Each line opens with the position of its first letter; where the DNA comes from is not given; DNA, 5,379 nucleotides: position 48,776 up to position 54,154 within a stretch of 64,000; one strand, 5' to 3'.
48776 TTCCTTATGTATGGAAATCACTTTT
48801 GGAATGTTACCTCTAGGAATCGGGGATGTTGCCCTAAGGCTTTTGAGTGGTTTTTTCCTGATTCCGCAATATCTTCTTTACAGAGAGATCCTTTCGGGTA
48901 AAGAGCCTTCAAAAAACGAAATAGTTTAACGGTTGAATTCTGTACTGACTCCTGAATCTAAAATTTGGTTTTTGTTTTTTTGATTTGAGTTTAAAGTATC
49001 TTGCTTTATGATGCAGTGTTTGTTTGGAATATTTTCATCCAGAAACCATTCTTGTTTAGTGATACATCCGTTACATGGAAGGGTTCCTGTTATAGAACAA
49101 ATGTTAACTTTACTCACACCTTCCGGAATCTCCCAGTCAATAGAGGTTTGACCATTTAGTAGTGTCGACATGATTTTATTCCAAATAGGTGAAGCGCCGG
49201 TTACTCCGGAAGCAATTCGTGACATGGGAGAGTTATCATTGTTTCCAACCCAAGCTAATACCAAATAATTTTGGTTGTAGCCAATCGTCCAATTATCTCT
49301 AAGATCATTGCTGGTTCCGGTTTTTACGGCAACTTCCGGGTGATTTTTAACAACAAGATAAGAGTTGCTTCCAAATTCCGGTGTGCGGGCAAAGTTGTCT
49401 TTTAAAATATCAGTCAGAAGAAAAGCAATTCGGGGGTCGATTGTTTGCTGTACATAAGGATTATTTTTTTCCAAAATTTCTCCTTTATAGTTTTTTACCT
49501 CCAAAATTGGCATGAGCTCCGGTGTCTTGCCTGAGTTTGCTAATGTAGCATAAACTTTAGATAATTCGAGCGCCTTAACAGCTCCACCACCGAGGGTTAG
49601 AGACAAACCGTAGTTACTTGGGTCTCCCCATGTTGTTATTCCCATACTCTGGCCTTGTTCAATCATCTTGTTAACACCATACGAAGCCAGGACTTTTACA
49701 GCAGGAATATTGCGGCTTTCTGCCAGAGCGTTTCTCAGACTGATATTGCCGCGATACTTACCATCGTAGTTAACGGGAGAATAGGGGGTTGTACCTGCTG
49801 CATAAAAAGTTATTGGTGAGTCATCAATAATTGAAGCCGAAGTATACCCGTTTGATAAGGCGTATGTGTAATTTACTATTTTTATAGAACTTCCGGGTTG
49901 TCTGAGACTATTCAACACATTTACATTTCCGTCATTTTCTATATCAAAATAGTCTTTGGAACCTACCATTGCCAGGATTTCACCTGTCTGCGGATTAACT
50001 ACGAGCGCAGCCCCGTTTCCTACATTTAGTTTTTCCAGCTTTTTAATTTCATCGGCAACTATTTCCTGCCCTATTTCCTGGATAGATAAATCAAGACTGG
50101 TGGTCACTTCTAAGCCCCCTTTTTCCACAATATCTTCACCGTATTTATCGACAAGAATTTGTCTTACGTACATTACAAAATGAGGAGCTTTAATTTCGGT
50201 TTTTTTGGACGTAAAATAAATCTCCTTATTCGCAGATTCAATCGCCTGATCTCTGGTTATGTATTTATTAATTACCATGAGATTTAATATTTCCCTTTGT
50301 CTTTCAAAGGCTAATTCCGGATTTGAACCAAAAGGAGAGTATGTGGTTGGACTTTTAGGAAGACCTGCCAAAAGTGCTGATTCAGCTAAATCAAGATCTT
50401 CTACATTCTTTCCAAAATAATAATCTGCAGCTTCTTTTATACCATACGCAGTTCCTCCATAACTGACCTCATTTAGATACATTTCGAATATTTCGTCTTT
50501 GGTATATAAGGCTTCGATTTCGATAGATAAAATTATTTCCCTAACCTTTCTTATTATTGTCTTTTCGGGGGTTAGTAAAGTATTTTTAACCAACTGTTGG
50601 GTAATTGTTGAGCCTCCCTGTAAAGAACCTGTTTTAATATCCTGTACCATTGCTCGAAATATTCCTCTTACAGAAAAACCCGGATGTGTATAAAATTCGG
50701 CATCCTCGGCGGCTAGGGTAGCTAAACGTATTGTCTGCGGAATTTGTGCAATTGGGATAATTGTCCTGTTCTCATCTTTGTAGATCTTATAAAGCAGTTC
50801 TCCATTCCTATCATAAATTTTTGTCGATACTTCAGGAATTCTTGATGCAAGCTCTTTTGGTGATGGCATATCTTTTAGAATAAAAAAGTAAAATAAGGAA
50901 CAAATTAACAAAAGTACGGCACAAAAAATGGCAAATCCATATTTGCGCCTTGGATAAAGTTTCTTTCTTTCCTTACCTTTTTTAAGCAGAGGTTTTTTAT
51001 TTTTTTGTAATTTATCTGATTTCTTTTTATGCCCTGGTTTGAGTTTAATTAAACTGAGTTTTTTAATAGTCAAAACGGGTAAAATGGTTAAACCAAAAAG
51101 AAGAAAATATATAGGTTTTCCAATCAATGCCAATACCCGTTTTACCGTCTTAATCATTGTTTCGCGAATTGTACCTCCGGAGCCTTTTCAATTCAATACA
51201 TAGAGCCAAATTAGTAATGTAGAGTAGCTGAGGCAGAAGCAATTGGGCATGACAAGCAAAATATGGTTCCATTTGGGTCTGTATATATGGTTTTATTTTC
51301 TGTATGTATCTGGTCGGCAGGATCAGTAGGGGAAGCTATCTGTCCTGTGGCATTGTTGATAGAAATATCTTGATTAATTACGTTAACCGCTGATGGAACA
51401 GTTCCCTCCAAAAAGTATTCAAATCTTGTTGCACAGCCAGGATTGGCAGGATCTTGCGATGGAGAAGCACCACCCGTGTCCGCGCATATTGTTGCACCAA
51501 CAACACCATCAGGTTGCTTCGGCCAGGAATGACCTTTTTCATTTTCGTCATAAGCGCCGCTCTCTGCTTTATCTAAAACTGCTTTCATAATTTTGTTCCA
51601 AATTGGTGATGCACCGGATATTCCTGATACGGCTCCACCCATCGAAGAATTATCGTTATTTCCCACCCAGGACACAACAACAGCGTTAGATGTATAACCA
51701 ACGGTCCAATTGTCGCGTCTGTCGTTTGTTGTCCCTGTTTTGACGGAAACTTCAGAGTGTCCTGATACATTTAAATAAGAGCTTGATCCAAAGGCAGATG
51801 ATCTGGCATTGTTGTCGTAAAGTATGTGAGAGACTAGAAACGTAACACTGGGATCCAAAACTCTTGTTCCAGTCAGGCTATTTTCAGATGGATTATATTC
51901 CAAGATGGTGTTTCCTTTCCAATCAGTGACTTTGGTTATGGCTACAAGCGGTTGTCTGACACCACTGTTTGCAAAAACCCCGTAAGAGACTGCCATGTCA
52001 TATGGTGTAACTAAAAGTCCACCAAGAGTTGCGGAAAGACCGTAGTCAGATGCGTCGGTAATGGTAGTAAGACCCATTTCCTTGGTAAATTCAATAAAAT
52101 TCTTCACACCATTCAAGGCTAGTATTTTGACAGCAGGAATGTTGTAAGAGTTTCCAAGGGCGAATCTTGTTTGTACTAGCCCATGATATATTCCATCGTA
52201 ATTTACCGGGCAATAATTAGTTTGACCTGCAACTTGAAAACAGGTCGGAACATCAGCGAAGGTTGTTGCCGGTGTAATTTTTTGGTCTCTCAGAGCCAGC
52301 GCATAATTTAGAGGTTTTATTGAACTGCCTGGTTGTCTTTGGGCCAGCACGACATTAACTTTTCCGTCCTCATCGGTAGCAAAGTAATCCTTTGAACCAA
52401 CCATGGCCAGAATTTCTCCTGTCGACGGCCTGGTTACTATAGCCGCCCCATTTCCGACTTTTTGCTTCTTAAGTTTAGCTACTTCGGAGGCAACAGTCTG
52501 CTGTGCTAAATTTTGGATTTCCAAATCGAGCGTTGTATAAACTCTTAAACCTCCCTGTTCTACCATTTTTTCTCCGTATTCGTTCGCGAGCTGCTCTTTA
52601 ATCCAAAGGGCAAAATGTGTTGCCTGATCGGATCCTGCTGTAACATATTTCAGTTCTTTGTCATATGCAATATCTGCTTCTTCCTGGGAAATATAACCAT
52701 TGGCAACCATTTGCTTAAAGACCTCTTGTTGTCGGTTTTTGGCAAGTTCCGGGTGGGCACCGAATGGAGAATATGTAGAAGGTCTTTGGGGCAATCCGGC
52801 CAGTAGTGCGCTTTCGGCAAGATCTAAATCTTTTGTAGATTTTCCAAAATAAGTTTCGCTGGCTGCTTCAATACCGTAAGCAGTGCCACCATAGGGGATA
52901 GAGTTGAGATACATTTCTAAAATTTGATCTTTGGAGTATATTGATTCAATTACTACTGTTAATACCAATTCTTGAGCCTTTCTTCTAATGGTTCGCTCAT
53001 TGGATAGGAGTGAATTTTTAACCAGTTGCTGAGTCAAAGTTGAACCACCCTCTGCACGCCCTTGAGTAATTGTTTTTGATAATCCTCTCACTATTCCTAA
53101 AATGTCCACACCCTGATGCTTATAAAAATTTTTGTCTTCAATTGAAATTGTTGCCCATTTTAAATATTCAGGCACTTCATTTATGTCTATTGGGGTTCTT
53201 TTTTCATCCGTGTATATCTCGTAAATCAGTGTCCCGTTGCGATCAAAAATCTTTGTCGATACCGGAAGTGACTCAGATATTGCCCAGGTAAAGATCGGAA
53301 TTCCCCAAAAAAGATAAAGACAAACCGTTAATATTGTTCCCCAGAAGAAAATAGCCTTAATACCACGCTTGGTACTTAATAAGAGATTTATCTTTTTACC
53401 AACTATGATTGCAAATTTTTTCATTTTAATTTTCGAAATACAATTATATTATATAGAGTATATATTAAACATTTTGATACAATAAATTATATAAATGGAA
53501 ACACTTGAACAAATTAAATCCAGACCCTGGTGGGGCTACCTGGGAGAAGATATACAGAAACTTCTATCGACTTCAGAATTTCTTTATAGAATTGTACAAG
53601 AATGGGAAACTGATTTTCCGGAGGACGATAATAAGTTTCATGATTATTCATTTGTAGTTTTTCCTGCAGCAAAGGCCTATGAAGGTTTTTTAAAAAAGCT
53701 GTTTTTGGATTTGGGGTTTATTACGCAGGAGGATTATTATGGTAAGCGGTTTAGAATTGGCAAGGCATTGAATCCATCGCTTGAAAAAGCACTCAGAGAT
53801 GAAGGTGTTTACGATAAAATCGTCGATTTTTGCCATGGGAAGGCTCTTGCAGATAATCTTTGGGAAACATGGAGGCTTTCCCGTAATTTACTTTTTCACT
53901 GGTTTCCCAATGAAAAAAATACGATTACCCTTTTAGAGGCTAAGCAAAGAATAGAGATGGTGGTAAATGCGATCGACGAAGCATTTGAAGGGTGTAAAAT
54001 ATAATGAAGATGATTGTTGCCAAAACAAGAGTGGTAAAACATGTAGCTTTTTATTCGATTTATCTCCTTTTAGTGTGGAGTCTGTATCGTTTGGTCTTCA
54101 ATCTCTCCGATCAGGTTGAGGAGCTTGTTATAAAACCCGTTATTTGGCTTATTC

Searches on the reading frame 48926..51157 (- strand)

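Call 69: search_protein_families(library=pfam, proteins=[window:48926-51157:-], max_evalue=0.001)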
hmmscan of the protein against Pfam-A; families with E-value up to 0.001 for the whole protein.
window:48926-51157:- (743 aa): 2 families
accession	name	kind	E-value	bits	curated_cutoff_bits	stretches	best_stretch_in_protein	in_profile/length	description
PF00912.28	Transgly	-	2.2e-61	206.9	27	1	119-294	2-177/178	Transglycosylase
PF00905.27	Transpeptidase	-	5.2e-22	78.9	22.1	1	382-663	1-298/299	Penicillin binding protein transpeptidase domain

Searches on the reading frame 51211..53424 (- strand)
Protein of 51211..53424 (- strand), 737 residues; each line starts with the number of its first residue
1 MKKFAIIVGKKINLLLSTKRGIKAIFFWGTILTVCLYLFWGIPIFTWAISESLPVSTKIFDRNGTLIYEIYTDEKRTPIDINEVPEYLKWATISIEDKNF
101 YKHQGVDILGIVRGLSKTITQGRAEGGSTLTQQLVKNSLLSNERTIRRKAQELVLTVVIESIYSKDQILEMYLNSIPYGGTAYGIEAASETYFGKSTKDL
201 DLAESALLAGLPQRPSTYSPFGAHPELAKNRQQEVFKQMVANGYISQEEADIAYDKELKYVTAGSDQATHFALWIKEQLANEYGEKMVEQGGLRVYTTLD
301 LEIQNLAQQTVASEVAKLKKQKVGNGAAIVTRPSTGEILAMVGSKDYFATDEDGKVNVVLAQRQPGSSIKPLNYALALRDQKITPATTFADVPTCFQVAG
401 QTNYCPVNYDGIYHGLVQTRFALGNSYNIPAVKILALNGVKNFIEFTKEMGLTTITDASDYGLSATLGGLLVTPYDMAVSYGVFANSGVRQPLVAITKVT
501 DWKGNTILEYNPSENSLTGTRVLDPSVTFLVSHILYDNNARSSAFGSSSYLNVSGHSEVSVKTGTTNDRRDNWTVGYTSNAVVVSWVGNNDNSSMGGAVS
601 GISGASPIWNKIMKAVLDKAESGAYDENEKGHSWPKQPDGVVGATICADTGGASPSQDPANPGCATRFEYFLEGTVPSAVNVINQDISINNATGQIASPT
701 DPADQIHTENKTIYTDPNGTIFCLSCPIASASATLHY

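Call 69: search_protein_families(library=pfam, proteins=[window:51211-53424:-], max_evalue=0.001)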
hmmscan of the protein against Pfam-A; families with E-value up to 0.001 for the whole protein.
window:51211-53424:- (737 aa): 2 families
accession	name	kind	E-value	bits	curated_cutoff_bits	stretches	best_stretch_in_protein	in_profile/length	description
PF00912.28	Transgly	-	9.3e-64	214.6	27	1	64-239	2-177/178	Transglycosylase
PF00905.27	Transpeptidase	-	1.1e-20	74.5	22.1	1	326-613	1-298/299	Penicillin binding protein transpeptidase domain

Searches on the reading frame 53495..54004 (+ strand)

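Call 69: search_protein_families(library=pfam, proteins=[window:53495-54004:+], max_evalue=0.001)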
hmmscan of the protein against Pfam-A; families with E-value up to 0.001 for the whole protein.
window:53495-54004:+ (169 aa): 2 families
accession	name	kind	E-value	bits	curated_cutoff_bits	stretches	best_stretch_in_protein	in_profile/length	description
PF18869.6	HEPN_RnaseLS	-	7.4e-06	26.8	29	1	48-83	25-60/124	RnaseLS-like HEPN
PF19034.5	RnlA-toxin_DBD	-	0.00021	22.1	27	1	45-91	38-87/125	RNase LS, bacterial toxin DBD domain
